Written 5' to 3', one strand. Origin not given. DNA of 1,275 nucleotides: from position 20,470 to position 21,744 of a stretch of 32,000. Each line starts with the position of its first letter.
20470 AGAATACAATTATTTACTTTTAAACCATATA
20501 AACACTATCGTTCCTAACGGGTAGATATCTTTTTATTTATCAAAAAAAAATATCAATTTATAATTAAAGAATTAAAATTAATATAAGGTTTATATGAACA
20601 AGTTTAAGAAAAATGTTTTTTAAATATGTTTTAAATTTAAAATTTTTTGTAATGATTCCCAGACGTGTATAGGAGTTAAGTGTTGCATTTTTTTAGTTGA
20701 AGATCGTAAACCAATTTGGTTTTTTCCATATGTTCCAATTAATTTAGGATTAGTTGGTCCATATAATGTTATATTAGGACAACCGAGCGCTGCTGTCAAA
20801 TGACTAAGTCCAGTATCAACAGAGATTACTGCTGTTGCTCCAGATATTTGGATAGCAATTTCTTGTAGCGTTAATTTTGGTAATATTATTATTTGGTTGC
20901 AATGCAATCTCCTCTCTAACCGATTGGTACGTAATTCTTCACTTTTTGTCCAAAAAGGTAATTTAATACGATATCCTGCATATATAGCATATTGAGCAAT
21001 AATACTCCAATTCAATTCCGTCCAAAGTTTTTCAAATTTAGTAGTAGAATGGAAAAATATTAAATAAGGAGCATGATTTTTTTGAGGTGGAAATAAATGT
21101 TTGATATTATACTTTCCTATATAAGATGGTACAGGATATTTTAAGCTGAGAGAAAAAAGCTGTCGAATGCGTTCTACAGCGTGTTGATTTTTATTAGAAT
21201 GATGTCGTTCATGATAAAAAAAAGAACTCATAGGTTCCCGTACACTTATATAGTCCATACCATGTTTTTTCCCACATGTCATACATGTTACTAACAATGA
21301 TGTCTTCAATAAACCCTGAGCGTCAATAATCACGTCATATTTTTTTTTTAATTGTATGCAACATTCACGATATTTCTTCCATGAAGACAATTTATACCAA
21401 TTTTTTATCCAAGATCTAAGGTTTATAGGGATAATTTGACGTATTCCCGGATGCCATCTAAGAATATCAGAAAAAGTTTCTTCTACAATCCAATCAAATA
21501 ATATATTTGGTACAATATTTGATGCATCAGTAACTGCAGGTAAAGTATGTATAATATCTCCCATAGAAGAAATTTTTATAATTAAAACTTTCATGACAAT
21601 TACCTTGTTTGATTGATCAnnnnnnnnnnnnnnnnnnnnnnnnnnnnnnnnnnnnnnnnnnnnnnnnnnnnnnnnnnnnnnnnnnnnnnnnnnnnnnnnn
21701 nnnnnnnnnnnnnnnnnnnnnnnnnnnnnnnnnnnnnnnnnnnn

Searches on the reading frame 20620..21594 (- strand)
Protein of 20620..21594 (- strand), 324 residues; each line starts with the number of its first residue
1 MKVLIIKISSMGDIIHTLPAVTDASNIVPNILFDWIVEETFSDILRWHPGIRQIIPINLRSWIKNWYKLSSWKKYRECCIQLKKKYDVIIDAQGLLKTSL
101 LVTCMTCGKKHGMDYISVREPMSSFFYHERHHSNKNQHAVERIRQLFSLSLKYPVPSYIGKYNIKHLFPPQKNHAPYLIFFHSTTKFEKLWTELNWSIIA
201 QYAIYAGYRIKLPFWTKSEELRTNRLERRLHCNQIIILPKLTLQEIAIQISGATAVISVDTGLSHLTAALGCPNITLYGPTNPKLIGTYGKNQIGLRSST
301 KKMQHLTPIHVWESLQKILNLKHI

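Call 5: search_protein_families(library=ncbifam, proteins=[window:20620-21594:-])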
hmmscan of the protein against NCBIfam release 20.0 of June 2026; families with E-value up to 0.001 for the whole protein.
window:20620-21594:- (324 aa): 6 families
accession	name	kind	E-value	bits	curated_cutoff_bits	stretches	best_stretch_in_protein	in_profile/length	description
NF008204.0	PRK10964.1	equivalog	4.1e-118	394.2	437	1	1-318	1-319/322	lipopolysaccharide heptosyltransferase RfaC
TIGR02193.1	heptsyl_trn_I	equivalog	9.1e-97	324.1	185.3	1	2-319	1-320/320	lipopolysaccharide heptosyltransferase I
TIGR02201.1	heptsyl_trn_III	equivalog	6.9e-18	64.8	170.2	1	2-283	1-291/344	putative lipopolysaccharide heptosyltransferase III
NF007742.0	PRK10422.1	equivalog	1.3e-11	43.9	467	1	2-292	7-302/352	lipopolysaccharide core heptosyltransferase RfaQ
TIGR02195.1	heptsyl_trn_II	equivalog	1.1e-09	38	134.6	1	189-285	189-289/339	lipopolysaccharide heptosyltransferase II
NF008162.0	PRK10916.1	equivalog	2.7e-09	36.7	569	1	188-286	194-295/348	ADP-heptose--LPS heptosyltransferase RfaF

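Call 8: find_related_loci(query=window:20620-21594:-, collection=genome_contigs, flank=10000)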
Query window:20620-21594:- (324 aa) in genome_contigs; peptide patterns used: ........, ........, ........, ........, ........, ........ (x = any residue, [..] = any of these).
38 stretches matched a pattern, but none encodes a relative of the query by tblastn (E <= 1e-3).
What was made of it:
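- Tried and rejected: A scan with WaaC alone found no relatives (call 8), so I used exact-protein look-ups instead.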

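Call 12: find_homologous_proteins(query=window:20620-21594:-)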
Query window:20620-21594:- (324 aa): 4643 proteins with E <= 0.001 among 6168 candidates; the best 120 are listed.
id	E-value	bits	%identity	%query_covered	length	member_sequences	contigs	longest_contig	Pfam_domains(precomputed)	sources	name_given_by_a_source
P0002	1.5e-198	677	92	100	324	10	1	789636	PF01075.24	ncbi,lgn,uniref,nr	ncbi:lipopolysaccharide heptosyltransferase I [Blochmannia endosymbiont of Camponotus sp.]|uniref:li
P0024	8.0e-186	635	87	98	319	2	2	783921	PF01075.24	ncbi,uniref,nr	ncbi:lipopolysaccharide heptosyltransferase I [Blochmannia endosymbiont of Camponotus sp. C-003]|uni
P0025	8.5e-173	592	81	97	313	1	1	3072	PF01075.24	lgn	-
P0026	4.0e-165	567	78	100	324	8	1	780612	PF01075.24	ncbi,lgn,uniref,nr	ncbi:lipopolysaccharide heptosyltransferase I [Blochmannia endosymbiont of Camponotus sp.]|uniref:li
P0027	4.2e-163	560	78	98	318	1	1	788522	PF01075.24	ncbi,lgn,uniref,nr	ncbi:lipopolysaccharide heptosyltransferase I [Blochmannia endosymbiont of Camponotus nipponensis]|u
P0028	1.8e-133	463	64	99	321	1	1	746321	PF01075.24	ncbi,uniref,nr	ncbi:lipopolysaccharide heptosyltransferase I [Candidatus Blochmannia ocreatus (nom. nud.)]|uniref:L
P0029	3.2e-132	459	64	100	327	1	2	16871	PF01075.24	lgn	-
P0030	3.3e-127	442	66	99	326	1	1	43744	PF01075.24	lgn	-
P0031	5.5e-125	435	62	99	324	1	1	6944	PF01075.24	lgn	-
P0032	4.2e-124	432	63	100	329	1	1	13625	PF01075.24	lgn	-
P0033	1.1e-123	431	62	99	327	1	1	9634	PF01075.24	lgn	-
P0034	1.0e-122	428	59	98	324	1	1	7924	PF01075.24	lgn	-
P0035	3.4e-122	426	61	98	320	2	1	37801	PF01075.24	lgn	-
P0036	3.8e-122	426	62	99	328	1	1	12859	PF01075.24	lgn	-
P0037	2.8e-121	423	61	98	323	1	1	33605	PF01075.24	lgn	-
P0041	5.1e-120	419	59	98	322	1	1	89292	PF01075.24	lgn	-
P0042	8.1e-120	418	60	99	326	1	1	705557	PF01075.24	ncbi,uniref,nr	ncbi:lipopolysaccharide heptosyltransferase I [Candidatus Blochmanniella floridana]|uniref:Lipopolys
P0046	3.2e-110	387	58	97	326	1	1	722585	PF01075.24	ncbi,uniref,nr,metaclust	ncbi:lipopolysaccharide heptosyltransferase I [Candidatus Blochmanniella vafra str. BVAF]|uniref:Lip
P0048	3.0e-109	383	58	98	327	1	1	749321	PF01075.24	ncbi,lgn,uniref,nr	ncbi:lipopolysaccharide heptosyltransferase I [Blochmannia endosymbiont of Polyrhachis (Hedomyrma) t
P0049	6.8e-108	379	55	99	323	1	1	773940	PF01075.24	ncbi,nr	ncbi:Lipopolysaccharide heptosyltransferase 1 [Blochmannia endosymbiont of Camponotus (Colobopsis) o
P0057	1.1e-100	355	50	99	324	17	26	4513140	PF01075.24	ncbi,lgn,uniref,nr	ncbi:ADP-heptose:LPS heptosyl transferase I [Candidatus Sodalis pierantonius str. SOPE]|uniref:Lipop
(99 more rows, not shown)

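Call 15: find_encoding_contigs(protein=P0049, flank=10000, max_places=1)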
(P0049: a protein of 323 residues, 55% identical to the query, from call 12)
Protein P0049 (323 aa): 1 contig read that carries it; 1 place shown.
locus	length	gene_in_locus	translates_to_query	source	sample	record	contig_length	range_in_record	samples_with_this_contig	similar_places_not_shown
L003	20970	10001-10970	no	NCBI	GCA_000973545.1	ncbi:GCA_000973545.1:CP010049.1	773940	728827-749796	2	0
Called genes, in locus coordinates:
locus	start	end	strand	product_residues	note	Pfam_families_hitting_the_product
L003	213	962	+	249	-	PF00175:NAD_binding_1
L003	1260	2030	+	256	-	PF00121:TIM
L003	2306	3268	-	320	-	PF00365:PFK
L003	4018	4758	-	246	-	PF06426:SATase_N, PF00132:Hexapep (weak)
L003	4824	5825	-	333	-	PF01210:NAD_Gly3P_dh_N, PF02558:ApbA, PF07479:NAD_Gly3P_dh_C, PF20618:GPD_NAD_C_bact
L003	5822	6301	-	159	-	PF02556:SecB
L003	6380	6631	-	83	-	PF00462:Glutaredoxin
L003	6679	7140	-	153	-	PF00581:Rhodanese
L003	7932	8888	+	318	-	PF01073:3Beta_HSD, PF01370:Epimerase, PF02719:Polysacc_synt_2, PF04321:RmlD_sub_bind, PF07993:NAD_binding_4 (weak), PF16363:GDP_Man_Dehyd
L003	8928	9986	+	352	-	PF01075:Glyco_transf_9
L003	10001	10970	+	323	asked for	PF01075:Glyco_transf_9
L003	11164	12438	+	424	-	PF04413:Glycos_transf_N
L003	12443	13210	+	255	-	PF00535:Glycos_transf_2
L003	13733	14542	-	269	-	PF01149:Fapy_DNA_glyco, PF06831:H2TH, PF06827:zf-FPG_IleRS (weak)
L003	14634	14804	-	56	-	PF00471:Ribosomal_L33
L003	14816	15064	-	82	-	PF00830:Ribosomal_L28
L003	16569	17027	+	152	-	PF00692:dUTPase, PF22769:DCD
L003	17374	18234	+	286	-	PF03755:YicC-like_N, PF08340:YicC-like_C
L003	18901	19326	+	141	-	PF22381:Staph_reg_Sar_Rot (weak), PF01047:MarR (weak), PF12802:MarR_2 (faint), PF13463:HTH_27 (weak)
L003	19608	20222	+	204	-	PF00625:Guanylate_kin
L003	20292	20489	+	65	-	PF01192:RNA_pol_Rpb6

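Call 16: find_encoding_contigs(protein=P0042, flank=8000, max_places=1)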
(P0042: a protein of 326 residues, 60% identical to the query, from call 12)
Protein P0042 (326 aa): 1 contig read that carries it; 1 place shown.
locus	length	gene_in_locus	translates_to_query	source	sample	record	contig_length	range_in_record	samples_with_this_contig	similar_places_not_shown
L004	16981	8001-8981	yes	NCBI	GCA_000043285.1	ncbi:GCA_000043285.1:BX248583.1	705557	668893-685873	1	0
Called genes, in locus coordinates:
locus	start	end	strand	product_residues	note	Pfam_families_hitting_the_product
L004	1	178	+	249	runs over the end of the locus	PF00970:FAD_binding_6 (weak), PF08030:NAD_binding_6 (faint), PF00175:NAD_binding_1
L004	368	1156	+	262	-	PF00121:TIM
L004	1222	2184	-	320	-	PF00365:PFK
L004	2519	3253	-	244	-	PF06426:SATase_N, PF00132:Hexapep (weak)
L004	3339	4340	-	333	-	PF01210:NAD_Gly3P_dh_N, PF07479:NAD_Gly3P_dh_C, PF20618:GPD_NAD_C_bact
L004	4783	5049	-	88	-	PF00462:Glutaredoxin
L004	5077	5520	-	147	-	PF00581:Rhodanese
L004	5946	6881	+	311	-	PF01073:3Beta_HSD, PF01370:Epimerase, PF02719:Polysacc_synt_2 (weak), PF04321:RmlD_sub_bind (weak), PF07993:NAD_binding_4 (faint), PF16363:GDP_Man_Dehyd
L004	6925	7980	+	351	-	PF01075:Glyco_transf_9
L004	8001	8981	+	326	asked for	PF01075:Glyco_transf_9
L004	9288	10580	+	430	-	PF04413:Glycos_transf_N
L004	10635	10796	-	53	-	PF00471:Ribosomal_L33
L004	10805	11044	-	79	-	PF00830:Ribosomal_L28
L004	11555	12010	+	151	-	PF00692:dUTPase, PF22769:DCD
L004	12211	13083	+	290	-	PF03755:YicC-like_N, PF08340:YicC-like_C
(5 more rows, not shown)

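Call 17: find_encoding_contigs(protein=P0028, flank=8000, max_places=1)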
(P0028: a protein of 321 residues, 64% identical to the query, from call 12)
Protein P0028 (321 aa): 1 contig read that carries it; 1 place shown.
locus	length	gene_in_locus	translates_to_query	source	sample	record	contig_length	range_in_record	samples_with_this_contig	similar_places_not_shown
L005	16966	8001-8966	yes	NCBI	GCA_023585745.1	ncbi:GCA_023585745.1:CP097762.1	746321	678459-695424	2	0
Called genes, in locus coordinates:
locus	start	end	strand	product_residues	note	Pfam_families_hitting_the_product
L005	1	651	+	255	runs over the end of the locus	PF00121:TIM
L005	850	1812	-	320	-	PF00365:PFK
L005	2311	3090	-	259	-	PF06426:SATase_N, PF14602:Hexapep_2 (faint), PF00132:Hexapep (weak)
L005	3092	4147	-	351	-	PF01210:NAD_Gly3P_dh_N, PF02558:ApbA, PF03807:F420_oxidored (faint), PF07479:NAD_Gly3P_dh_C, PF20618:GPD_NAD_C_bact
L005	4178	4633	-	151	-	PF02556:SecB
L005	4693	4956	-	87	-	PF00462:Glutaredoxin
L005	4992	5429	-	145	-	PF00581:Rhodanese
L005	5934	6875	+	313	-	PF01073:3Beta_HSD, PF01370:Epimerase, PF02719:Polysacc_synt_2 (faint), PF04321:RmlD_sub_bind, PF07993:NAD_binding_4 (faint), PF16363:GDP_Man_Dehyd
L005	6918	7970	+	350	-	PF01075:Glyco_transf_9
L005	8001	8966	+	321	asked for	PF01075:Glyco_transf_9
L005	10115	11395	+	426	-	PF04413:Glycos_transf_N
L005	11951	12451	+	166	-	PF01467:CTP_transf_like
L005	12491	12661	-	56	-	PF00471:Ribosomal_L33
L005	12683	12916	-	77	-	PF00830:Ribosomal_L28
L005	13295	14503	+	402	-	PF02441:Flavoprotein, PF04127:DFP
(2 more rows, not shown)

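Call 18: find_encoding_contigs(protein=P0027, flank=8000, max_places=1)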
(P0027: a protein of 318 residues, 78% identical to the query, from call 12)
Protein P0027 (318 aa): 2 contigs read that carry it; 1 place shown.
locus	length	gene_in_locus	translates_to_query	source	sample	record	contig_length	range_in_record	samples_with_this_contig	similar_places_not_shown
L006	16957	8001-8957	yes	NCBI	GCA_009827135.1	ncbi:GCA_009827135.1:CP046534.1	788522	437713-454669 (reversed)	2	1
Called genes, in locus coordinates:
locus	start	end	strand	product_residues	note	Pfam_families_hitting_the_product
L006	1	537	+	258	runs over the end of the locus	PF00121:TIM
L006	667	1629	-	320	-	PF00365:PFK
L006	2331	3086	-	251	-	PF06426:SATase_N, PF14602:Hexapep_2 (faint), PF00132:Hexapep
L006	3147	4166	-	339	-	PF01210:NAD_Gly3P_dh_N, PF02558:ApbA, PF07479:NAD_Gly3P_dh_C, PF20618:GPD_NAD_C_bact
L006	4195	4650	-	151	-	PF02556:SecB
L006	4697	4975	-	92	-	PF00462:Glutaredoxin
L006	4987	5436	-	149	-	PF00581:Rhodanese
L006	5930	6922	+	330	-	PF01370:Epimerase, PF02719:Polysacc_synt_2, PF04321:RmlD_sub_bind (weak), PF01073:3Beta_HSD, PF07993:NAD_binding_4 (faint), PF16363:GDP_Man_Dehyd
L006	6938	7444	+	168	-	PF01075:Glyco_transf_9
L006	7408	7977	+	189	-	PF01075:Glyco_transf_9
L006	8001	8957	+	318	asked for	PF01075:Glyco_transf_9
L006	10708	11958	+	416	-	PF04413:Glycos_transf_N, PF00534:Glycos_transf_1 (weak)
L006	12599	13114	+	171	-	PF01467:CTP_transf_like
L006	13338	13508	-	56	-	PF00471:Ribosomal_L33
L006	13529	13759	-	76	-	PF00830:Ribosomal_L28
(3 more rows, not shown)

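Call 19: find_encoding_contigs(protein=P0026, flank=8000, max_places=1)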
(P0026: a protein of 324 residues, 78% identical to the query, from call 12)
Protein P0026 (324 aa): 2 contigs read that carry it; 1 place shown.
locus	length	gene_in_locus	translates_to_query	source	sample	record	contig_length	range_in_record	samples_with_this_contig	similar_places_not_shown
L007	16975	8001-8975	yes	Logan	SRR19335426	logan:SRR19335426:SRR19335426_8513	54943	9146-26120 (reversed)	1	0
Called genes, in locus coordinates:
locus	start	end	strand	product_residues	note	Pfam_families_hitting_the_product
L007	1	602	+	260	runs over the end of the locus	PF00121:TIM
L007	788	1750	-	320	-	PF00365:PFK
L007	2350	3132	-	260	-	PF06426:SATase_N, PF14602:Hexapep_2 (faint), PF00132:Hexapep (weak)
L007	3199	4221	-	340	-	PF01210:NAD_Gly3P_dh_N, PF02558:ApbA, PF07479:NAD_Gly3P_dh_C, PF20618:GPD_NAD_C_bact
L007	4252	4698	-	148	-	PF02556:SecB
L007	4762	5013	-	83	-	PF05768:Glrx-like (faint), PF00462:Glutaredoxin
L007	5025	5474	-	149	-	PF00581:Rhodanese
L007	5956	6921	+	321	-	PF01073:3Beta_HSD, PF01370:Epimerase, PF02719:Polysacc_synt_2, PF04321:RmlD_sub_bind (weak), PF07993:NAD_binding_4 (faint), PF16363:GDP_Man_Dehyd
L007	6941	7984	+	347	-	PF01075:Glyco_transf_9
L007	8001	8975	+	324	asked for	PF01075:Glyco_transf_9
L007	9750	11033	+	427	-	PF04413:Glycos_transf_N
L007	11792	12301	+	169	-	PF01467:CTP_transf_like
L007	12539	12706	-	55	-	PF00471:Ribosomal_L33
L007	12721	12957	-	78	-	PF00830:Ribosomal_L28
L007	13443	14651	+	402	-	PF02441:Flavoprotein, PF04127:DFP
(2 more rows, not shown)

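Call 20: find_encoding_contigs(protein=P0024, flank=8000, max_places=1)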
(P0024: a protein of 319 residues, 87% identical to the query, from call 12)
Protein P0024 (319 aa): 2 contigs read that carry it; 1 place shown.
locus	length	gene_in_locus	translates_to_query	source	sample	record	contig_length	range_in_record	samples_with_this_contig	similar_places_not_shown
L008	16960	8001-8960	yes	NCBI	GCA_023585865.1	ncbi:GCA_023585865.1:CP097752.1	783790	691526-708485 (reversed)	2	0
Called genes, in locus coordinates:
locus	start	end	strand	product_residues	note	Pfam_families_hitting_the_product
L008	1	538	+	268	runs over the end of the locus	PF00121:TIM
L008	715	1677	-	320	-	PF00365:PFK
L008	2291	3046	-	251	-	PF06426:SATase_N, PF14602:Hexapep_2 (faint), PF00132:Hexapep (weak)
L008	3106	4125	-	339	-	PF01210:NAD_Gly3P_dh_N, PF02558:ApbA, PF07479:NAD_Gly3P_dh_C, PF20618:GPD_NAD_C_bact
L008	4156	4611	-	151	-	PF02556:SecB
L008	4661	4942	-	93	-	PF05768:Glrx-like (weak), PF00462:Glutaredoxin, PF13417:GST_N_3 (weak)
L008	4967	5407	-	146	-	PF00581:Rhodanese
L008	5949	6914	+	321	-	PF01073:3Beta_HSD, PF01370:Epimerase, PF02719:Polysacc_synt_2 (weak), PF04321:RmlD_sub_bind (weak), PF16363:GDP_Man_Dehyd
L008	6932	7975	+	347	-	PF01075:Glyco_transf_9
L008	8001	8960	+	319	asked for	PF01075:Glyco_transf_9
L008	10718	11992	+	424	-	PF04413:Glycos_transf_N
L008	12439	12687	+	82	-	PF01467:CTP_transf_like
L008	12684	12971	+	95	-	-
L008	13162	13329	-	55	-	PF00471:Ribosomal_L33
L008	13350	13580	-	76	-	PF00830:Ribosomal_L28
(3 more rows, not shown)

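Call 21: find_encoding_contigs(protein=P0046, flank=8000, max_places=1)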
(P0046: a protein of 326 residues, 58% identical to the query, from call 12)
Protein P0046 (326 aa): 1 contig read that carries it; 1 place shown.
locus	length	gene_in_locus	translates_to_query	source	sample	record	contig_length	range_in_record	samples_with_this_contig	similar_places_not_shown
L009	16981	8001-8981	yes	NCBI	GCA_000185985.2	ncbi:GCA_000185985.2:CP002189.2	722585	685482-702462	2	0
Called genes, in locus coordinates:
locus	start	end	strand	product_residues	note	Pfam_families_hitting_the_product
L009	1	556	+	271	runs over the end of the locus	PF00121:TIM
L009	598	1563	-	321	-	PF00365:PFK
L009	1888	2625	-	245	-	PF06426:SATase_N, PF14602:Hexapep_2 (faint), PF00132:Hexapep (weak)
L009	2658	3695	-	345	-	PF01210:NAD_Gly3P_dh_N, PF02558:ApbA, PF07479:NAD_Gly3P_dh_C, PF20618:GPD_NAD_C_bact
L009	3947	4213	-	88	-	PF00462:Glutaredoxin, PF13417:GST_N_3 (weak)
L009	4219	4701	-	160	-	PF00581:Rhodanese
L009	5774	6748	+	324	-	PF01073:3Beta_HSD, PF01370:Epimerase, PF16363:GDP_Man_Dehyd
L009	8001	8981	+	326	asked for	PF01075:Glyco_transf_9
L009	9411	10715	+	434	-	PF04413:Glycos_transf_N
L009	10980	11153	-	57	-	PF00471:Ribosomal_L33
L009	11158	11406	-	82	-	PF00830:Ribosomal_L28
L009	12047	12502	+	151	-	PF00692:dUTPase, PF22769:DCD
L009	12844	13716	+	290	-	PF03755:YicC-like_N, PF08340:YicC-like_C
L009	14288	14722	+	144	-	PF22381:Staph_reg_Sar_Rot (weak), PF12802:MarR_2 (weak), PF01047:MarR, PF13463:HTH_27 (weak)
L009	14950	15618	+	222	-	PF00625:Guanylate_kin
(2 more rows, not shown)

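Call 22: find_encoding_contigs(protein=P0048, flank=8000, max_places=1)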
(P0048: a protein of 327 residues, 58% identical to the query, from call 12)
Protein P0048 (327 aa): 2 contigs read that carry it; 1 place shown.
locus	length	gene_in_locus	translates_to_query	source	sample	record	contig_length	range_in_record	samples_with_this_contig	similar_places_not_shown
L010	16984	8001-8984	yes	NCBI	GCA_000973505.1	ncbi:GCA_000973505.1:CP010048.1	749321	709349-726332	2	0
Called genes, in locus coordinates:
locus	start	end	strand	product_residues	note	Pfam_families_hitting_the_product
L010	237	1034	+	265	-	PF00121:TIM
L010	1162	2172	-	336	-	PF00365:PFK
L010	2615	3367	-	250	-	PF06426:SATase_N, PF00132:Hexapep (weak)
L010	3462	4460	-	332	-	PF01210:NAD_Gly3P_dh_N, PF02558:ApbA, PF07479:NAD_Gly3P_dh_C, PF20618:GPD_NAD_C_bact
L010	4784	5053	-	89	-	PF00462:Glutaredoxin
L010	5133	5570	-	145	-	PF00581:Rhodanese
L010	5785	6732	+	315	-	PF01073:3Beta_HSD, PF01370:Epimerase, PF02719:Polysacc_synt_2, PF04321:RmlD_sub_bind, PF07993:NAD_binding_4 (faint), PF16363:GDP_Man_Dehyd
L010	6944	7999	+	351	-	PF01075:Glyco_transf_9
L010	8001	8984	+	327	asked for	PF01075:Glyco_transf_9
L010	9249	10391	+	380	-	PF13439:Glyco_transf_4, PF00534:Glycos_transf_1, PF13692:Glyco_trans_1_4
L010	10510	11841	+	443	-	PF04413:Glycos_transf_N, PF00534:Glycos_transf_1 (faint)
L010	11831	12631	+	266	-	PF00535:Glycos_transf_2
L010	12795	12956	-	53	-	PF00471:Ribosomal_L33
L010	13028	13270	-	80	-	PF00830:Ribosomal_L28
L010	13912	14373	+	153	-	PF22769:DCD (weak), PF00692:dUTPase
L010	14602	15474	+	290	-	PF03755:YicC-like_N, PF08340:YicC-like_C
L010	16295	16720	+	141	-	PF22381:Staph_reg_Sar_Rot (weak), PF01047:MarR, PF12802:MarR_2 (weak), PF13463:HTH_27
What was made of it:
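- Its whole interval is 1525 nt, against 1750-1891 nt in the modoc clade (call 22). B. turneri shows the block had already shrunk to one gene plus a 264-nt gap (call 22).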

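Call 23: find_encoding_contigs(protein=P0057, flank=10000, max_places=1)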
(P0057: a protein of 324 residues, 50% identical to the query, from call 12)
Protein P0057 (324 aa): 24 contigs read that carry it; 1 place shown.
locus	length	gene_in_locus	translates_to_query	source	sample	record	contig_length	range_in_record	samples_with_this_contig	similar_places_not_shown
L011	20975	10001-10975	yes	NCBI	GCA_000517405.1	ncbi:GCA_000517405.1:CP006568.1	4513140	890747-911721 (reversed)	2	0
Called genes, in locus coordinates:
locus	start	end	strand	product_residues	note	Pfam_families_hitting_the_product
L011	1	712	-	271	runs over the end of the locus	PF06426:SATase_N, PF00132:Hexapep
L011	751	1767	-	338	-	PF01210:NAD_Gly3P_dh_N, PF02558:ApbA, PF07479:NAD_Gly3P_dh_C, PF20618:GPD_NAD_C_bact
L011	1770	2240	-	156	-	PF02556:SecB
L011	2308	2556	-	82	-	PF00462:Glutaredoxin, PF13417:GST_N_3, PF13409:GST_N_2 (weak)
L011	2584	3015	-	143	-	PF00581:Rhodanese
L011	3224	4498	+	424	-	PF01551:Peptidase_M23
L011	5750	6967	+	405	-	PF13439:Glyco_transf_4, PF20706:GT4-conflict, PF00534:Glycos_transf_1, PF13692:Glyco_trans_1_4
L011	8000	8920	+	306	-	PF01073:3Beta_HSD, PF01370:Epimerase, PF04321:RmlD_sub_bind, PF07993:NAD_binding_4 (faint), PF16363:GDP_Man_Dehyd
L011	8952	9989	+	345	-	PF01075:Glyco_transf_9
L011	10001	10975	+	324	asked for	PF01075:Glyco_transf_9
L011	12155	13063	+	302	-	PF27901:WaaZ_KDO_III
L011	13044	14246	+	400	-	PF04932:Wzy_C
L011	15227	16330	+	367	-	PF13439:Glyco_transf_4, PF13579:Glyco_trans_4_4, PF00534:Glycos_transf_1, PF13692:Glyco_trans_1_4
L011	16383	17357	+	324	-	PF13641:Glyco_tranf_2_3 (weak), PF00535:Glycos_transf_2, PF10111:Glyco_tranf_2_2 (weak)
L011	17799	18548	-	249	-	PF01695:IstB_IS21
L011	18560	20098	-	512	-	PF22483:Mu-transpos_C_2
